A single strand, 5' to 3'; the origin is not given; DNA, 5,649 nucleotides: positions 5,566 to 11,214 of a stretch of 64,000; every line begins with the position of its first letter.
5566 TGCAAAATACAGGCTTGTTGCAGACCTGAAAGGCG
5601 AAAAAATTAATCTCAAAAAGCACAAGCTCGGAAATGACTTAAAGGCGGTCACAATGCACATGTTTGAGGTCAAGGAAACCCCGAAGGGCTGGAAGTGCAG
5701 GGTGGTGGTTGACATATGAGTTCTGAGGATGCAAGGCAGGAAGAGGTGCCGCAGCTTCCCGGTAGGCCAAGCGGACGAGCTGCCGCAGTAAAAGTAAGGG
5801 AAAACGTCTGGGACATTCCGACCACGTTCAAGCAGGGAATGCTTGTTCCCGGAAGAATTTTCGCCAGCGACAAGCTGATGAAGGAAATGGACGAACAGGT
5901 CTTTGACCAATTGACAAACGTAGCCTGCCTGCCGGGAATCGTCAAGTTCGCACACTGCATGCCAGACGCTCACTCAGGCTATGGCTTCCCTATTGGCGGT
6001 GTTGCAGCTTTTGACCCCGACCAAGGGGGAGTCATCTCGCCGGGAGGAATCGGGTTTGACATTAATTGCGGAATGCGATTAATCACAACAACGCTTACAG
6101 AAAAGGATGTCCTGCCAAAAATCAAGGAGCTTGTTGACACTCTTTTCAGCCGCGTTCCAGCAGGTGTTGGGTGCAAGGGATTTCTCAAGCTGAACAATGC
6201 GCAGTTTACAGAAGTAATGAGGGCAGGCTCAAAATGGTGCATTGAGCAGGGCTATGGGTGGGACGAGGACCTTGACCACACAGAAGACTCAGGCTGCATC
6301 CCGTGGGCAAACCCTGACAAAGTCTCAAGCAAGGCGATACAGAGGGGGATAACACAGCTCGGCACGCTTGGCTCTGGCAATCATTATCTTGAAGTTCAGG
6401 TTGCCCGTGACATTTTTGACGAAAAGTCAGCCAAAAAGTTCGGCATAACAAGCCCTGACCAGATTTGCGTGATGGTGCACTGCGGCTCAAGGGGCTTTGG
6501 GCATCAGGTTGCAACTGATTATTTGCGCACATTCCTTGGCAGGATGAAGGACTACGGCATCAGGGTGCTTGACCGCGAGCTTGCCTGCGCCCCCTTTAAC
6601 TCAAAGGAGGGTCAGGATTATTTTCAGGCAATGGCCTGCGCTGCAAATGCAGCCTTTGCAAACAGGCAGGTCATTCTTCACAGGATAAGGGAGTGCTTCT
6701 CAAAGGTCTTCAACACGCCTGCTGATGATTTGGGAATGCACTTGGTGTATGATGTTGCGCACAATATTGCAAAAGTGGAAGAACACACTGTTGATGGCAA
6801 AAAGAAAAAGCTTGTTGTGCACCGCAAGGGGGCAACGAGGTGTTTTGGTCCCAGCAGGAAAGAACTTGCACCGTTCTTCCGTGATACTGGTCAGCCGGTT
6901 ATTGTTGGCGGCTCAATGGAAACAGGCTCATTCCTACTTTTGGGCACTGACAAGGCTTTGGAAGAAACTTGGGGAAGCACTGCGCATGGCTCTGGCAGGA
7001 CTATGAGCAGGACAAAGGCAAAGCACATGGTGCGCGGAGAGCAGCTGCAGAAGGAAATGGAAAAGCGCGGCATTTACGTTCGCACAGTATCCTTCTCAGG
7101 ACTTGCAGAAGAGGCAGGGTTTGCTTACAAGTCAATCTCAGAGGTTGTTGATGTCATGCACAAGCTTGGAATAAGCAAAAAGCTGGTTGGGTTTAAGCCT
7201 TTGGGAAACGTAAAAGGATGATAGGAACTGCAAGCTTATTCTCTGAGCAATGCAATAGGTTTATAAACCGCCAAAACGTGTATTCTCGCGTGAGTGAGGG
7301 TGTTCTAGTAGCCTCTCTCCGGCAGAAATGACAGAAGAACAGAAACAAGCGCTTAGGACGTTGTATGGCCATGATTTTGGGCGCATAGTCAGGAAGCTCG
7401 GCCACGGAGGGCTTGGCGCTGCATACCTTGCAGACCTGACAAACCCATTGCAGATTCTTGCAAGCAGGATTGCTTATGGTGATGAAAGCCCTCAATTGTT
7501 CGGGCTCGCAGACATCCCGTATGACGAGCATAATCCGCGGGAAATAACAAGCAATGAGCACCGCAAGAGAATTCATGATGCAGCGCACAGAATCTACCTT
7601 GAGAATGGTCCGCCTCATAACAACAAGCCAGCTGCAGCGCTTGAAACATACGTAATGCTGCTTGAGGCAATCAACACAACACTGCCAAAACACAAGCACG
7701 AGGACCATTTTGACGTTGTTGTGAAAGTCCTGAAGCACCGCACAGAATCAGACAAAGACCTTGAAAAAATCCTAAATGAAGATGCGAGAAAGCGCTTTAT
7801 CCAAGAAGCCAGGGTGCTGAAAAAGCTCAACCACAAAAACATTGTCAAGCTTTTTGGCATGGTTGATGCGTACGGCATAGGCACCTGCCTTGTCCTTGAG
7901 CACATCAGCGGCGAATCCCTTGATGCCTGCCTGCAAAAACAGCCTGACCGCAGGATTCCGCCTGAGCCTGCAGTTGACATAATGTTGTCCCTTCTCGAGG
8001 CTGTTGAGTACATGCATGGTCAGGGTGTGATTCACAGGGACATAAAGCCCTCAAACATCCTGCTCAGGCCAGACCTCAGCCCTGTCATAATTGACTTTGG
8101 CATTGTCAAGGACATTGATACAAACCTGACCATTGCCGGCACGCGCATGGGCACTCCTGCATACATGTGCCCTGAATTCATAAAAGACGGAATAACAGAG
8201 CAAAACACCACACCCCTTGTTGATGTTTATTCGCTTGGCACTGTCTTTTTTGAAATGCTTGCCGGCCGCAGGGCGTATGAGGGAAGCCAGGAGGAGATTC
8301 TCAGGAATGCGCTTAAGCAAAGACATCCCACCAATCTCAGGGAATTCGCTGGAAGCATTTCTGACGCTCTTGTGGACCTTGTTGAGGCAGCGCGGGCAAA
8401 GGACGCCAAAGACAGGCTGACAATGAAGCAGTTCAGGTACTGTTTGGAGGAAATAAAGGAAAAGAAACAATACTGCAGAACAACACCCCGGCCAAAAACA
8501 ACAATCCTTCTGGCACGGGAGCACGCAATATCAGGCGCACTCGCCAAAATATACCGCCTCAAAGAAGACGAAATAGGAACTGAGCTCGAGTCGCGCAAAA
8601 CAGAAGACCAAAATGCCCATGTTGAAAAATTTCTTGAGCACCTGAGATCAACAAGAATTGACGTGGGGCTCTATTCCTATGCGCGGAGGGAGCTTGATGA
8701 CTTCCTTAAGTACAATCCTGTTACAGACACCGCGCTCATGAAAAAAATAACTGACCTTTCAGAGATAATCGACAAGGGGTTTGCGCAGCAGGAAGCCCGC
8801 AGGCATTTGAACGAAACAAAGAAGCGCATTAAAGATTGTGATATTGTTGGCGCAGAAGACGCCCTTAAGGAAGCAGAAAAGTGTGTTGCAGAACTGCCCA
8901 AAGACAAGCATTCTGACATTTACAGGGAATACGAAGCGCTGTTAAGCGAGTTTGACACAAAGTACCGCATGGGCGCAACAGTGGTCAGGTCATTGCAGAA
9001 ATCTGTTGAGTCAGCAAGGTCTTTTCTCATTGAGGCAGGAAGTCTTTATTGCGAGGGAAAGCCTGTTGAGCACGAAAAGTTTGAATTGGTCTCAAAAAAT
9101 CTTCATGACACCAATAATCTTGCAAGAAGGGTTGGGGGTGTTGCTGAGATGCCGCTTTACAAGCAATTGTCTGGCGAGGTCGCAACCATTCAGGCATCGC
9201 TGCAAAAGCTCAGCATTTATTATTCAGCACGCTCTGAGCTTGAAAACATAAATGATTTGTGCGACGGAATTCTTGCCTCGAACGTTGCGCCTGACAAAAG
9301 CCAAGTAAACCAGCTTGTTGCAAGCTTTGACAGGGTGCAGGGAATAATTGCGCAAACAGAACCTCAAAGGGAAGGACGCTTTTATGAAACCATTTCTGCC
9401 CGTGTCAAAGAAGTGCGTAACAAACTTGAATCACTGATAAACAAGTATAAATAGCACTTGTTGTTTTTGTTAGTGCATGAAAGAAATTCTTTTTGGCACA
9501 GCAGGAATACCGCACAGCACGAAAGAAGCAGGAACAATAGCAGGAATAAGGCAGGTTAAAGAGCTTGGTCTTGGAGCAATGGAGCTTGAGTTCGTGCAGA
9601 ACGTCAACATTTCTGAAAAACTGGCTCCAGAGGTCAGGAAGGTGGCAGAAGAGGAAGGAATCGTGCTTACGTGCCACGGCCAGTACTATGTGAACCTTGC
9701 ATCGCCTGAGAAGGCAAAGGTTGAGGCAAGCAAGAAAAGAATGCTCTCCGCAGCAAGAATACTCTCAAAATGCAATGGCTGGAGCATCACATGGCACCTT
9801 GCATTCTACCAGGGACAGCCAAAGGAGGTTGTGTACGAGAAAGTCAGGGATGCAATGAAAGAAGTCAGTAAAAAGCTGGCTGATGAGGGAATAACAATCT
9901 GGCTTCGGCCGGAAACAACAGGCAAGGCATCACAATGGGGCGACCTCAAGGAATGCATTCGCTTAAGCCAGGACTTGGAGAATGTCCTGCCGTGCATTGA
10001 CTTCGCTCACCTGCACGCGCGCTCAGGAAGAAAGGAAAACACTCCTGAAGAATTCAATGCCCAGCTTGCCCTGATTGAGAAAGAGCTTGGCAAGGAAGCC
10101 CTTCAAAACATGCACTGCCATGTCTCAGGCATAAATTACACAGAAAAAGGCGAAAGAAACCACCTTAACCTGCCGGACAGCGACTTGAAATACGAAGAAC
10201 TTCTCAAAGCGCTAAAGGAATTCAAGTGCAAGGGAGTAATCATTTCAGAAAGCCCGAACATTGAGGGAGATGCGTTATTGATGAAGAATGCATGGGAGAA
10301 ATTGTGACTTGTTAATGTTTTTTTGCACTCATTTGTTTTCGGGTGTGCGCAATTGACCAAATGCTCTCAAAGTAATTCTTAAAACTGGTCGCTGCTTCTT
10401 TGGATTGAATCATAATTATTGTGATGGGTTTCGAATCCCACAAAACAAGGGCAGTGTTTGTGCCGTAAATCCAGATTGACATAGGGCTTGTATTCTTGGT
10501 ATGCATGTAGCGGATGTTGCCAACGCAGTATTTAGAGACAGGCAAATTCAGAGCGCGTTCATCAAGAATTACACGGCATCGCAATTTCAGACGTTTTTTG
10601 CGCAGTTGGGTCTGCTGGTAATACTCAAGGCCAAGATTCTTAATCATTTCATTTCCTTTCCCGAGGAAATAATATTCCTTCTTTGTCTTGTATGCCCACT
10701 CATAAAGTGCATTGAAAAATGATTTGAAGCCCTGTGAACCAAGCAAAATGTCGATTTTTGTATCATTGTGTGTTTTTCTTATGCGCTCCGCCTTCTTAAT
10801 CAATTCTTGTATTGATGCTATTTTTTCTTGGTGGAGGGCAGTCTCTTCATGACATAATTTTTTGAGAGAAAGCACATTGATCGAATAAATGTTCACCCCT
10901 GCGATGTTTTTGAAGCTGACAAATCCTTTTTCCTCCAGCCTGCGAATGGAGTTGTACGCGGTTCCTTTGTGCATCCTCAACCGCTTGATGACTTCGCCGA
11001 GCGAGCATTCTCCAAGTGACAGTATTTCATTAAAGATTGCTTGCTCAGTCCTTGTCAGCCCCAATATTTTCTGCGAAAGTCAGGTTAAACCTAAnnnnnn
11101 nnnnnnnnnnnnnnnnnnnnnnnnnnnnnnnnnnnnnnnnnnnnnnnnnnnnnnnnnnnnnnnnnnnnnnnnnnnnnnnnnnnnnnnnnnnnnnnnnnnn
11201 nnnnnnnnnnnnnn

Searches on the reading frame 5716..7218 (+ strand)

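Call 81: search_protein_families(library=pfam, proteins=[window:5716-7218:+], max_evalue=0.00001)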
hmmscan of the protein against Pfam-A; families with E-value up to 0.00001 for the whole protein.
window:5716-7218:+ (501 aa): 1 family
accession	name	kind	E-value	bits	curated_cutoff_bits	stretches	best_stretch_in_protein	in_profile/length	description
PF01139.22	RtcB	-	8.6e-168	559.4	27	1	65-501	1-426/426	tRNA-splicing ligase RtcB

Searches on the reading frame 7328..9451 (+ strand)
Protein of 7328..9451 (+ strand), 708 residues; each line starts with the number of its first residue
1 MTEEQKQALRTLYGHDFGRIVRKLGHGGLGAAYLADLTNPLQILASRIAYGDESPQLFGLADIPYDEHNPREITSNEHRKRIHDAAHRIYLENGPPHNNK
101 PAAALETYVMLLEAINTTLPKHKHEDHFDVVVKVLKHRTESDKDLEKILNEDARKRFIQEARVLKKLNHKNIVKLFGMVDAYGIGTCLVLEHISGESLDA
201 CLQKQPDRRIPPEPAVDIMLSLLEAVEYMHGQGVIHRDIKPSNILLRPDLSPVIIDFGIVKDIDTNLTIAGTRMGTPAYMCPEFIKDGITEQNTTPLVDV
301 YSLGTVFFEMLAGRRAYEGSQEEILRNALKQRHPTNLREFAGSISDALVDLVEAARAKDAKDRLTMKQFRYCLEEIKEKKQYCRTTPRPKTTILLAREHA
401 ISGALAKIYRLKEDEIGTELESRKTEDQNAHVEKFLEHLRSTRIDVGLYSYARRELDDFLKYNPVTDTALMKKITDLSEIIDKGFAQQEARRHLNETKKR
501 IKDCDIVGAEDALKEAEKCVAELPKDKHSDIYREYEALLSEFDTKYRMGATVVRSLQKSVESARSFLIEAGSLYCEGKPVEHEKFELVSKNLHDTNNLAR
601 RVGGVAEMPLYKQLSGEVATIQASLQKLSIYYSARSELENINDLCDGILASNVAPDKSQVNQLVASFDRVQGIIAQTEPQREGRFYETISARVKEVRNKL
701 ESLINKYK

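Call 81: search_protein_families(library=pfam, proteins=[window:7328-9451:+], max_evalue=0.00001)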
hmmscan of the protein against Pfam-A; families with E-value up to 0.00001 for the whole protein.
window:7328-9451:+ (708 aa): 3 families
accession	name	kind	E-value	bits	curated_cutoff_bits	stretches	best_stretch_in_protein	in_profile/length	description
PF00069.31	Pkinase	-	2.3e-46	158.8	31.7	1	124-369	21-257/263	Protein kinase domain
PF07714.23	PK_Tyr_Ser-Thr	-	7.5e-32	111.1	23.1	1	121-370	22-255/258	Protein tyrosine and serine/threonine kinase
PF03109.22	ABC1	-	2.7e-06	27.1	22.9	1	105-266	74-220/244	ABC1 atypical kinase-like domain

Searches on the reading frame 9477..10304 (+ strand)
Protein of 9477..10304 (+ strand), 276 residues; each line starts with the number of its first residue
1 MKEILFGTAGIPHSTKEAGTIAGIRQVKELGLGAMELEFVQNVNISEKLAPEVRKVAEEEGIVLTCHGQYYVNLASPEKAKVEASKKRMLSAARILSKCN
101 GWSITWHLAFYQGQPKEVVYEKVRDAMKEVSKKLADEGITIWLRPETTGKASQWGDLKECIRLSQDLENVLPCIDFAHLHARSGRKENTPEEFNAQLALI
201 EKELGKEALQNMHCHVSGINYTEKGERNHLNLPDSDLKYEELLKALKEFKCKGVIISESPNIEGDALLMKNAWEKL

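Call 81: search_protein_families(library=pfam, proteins=[window:9477-10304:+], max_evalue=0.00001)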
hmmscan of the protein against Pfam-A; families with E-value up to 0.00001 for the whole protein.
window:9477-10304:+ (276 aa): 1 family
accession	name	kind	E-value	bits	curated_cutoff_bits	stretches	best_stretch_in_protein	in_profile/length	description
PF01261.30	AP_endonuc_2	-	4e-33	115.6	31.1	1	24-262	1-232/249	Xylose isomerase-like TIM barrel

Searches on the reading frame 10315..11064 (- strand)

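Call 81: search_protein_families(library=pfam, proteins=[window:10315-11064:-], max_evalue=0.00001)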
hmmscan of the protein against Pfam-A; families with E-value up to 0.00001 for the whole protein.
window:10315-11064:- (250 aa): 1 family
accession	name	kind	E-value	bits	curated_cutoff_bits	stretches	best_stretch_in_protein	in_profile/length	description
PF01978.25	TrmB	-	2.7e-06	27.6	25.6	1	1-51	4-54/68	Sugar-specific transcriptional regulator TrmB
